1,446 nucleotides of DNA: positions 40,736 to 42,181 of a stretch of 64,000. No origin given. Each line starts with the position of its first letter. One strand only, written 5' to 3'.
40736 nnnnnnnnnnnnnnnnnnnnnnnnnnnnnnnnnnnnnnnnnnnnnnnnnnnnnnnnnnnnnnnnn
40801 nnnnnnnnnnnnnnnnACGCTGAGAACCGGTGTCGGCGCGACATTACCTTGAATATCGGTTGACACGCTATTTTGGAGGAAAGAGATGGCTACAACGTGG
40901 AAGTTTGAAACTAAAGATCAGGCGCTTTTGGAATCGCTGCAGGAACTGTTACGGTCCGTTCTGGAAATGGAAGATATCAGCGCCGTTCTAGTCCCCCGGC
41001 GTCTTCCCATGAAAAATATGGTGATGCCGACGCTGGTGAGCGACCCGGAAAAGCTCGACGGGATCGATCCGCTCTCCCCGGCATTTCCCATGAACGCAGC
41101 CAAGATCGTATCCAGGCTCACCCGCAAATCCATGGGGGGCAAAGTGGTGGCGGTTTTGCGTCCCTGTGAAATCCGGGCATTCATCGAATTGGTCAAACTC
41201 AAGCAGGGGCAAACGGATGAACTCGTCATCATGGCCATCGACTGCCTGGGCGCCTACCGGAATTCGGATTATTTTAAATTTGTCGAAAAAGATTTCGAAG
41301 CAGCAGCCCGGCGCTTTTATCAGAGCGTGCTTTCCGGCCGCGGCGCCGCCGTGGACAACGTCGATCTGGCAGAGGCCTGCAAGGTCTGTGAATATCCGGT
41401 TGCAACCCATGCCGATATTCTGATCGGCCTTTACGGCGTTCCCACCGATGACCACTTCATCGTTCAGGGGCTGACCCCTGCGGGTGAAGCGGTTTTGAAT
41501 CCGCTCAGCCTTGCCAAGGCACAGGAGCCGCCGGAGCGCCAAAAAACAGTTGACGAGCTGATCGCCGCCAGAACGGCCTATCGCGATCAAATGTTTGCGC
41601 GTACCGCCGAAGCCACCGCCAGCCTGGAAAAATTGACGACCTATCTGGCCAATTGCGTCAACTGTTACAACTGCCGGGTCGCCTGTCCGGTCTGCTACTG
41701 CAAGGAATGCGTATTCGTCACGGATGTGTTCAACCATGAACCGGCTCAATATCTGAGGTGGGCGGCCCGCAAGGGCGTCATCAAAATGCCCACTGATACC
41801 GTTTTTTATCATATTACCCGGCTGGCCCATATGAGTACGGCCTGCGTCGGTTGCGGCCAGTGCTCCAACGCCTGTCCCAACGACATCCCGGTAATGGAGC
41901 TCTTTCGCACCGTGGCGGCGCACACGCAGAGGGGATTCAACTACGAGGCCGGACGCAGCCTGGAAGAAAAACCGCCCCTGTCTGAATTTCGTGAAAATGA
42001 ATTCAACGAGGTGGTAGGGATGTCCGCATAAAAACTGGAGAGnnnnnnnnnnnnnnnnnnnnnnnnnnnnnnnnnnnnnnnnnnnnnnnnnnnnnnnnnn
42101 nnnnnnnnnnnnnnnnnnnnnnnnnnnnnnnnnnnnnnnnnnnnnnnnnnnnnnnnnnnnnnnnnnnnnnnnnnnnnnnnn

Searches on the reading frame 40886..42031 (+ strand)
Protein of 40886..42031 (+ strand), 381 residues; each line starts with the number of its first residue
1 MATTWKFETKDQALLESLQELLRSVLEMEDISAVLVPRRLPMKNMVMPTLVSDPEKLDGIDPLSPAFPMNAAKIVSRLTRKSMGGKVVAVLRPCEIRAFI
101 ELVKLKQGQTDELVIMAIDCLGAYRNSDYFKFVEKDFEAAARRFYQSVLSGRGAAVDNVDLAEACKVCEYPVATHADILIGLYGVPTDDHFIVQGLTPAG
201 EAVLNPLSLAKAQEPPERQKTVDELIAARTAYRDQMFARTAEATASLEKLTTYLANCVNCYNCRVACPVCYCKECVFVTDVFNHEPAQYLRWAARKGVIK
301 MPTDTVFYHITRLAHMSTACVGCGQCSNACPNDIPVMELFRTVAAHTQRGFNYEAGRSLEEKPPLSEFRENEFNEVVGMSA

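Call 6: search_protein_families(library=pfam, proteins=[window:40886-42031:+], max_evalue=0.001)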
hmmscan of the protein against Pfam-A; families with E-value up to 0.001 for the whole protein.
window:40886-42031:+ (381 aa): 8 families
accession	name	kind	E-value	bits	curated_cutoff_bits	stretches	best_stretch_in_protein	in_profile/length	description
PF13534.11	Fer4_17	-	1.1e-06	29.5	22.2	1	271-334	7-60/61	4Fe-4S dicluster domain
PF13183.11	Fer4_8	-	3.1e-06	28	27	1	254-334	2-68/68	4Fe-4S dicluster domain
PF13237.11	Fer4_10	-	5.3e-05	23.5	25.5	1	317-332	6-21/53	4Fe-4S dicluster domain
PF00037.32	Fer4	-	9.7e-05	22.5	21.1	1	319-334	7-22/24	4Fe-4S binding domain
PF12838.12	Fer4_7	-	0.00012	22.9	27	1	256-333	1-51/52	4Fe-4S dicluster domain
PF13187.11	Fer4_9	-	0.00044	20.7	27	0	256-333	1-50/52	4Fe-4S dicluster domain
PF12797.12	Fer4_2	-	0.00055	20.2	24.5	0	318-331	8-21/22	4Fe-4S binding domain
PF04432.18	FrhB_FdhB_C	-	0.00057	20.2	23.3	0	86-204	3-133/150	Coenzyme F420 hydrogenase/dehydrogenase, beta subunit C terminus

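Call 39: search_solved_structures(query=window:40886-42031:+, max_evalue=0.01, show_alignments=1)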
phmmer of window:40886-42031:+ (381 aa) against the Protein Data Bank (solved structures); distinct sequences matched with E-value up to 0.01: 61 (the best 60 are shown).
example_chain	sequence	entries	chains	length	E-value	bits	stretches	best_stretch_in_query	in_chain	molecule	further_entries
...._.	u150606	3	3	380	8.5e-26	93.8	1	22-365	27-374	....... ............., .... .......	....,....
9t1s_M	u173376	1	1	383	1.7e-24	89.5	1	82-364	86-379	formate dehydrogenase (coenzyme F420)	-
7bkb_E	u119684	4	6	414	2.5e-22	82.4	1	19-371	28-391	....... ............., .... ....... (F420)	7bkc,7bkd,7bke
9ygv_C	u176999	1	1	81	0.00014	24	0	316-350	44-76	Photosystem I iron-sulfur center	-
7dr0_C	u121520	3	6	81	0.00014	23.9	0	315-347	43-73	Photosystem I iron-sulfur center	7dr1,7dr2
8riu_A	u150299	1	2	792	0.00016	23.8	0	310-345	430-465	Acetyl-CoA decarbonylase/synthase complex subunit alpha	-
8htu_C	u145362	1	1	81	0.00024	23.2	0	316-347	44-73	Photosystem I iron-sulfur center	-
6l35_C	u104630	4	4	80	0.00031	22.8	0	316-347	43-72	Photosystem I iron-sulfur center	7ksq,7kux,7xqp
7qco_C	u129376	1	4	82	0.00033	22.7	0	318-347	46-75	Photosystem I iron-sulfur center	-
7s3d_C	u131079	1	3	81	0.00034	22.7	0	317-349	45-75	PsaC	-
9eys_C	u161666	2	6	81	0.00035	22.6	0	317-337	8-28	Photosystem I iron-sulfur center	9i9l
6igz_C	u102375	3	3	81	0.00038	22.5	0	316-346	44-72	PsaC | Photosystem I iron-sulfur center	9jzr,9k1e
6jeo_aC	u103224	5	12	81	0.00039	22.5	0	318-347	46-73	Photosystem I iron-sulfur center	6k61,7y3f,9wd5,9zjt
6pnj_C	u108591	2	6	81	0.00041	22.4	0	318-347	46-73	Photosystem I iron-sulfur center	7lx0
7coy_aC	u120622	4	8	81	0.00043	22.4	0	318-347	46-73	Photosystem I iron-sulfur center | Photosystem I protein PsaC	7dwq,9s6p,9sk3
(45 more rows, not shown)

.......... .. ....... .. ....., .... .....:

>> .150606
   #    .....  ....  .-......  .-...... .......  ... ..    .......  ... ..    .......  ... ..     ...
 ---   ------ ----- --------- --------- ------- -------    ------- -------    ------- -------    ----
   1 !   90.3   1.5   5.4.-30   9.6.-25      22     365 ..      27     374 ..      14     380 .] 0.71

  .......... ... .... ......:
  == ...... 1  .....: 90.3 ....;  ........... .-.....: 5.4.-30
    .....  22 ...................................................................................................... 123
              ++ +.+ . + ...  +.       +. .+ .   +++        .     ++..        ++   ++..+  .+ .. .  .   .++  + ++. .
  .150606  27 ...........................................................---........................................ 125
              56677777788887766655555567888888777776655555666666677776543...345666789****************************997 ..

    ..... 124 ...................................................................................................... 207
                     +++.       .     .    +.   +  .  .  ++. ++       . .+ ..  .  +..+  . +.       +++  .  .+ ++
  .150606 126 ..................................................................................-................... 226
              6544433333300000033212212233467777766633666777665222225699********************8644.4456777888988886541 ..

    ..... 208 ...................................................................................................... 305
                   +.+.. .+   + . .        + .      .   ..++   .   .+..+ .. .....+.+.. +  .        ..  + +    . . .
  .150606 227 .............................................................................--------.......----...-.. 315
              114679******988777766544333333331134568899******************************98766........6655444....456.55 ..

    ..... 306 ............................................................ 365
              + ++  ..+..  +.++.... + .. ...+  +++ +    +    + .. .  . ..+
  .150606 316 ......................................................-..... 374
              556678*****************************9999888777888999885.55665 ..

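Call 52: search_protein_families(library=ncbifam, proteins=[window:40886-42031:+], max_evalue=0.00001)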
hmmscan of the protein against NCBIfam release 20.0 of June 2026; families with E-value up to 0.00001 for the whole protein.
window:40886-42031:+ (381 aa): 1 family
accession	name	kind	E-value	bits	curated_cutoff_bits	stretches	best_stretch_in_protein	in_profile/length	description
TIGR00314.1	cdhA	equivalog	5.4e-06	24.5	781.3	0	311-347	430-466/784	CO dehydrogenase/acetyl-CoA synthase complex subunit alpha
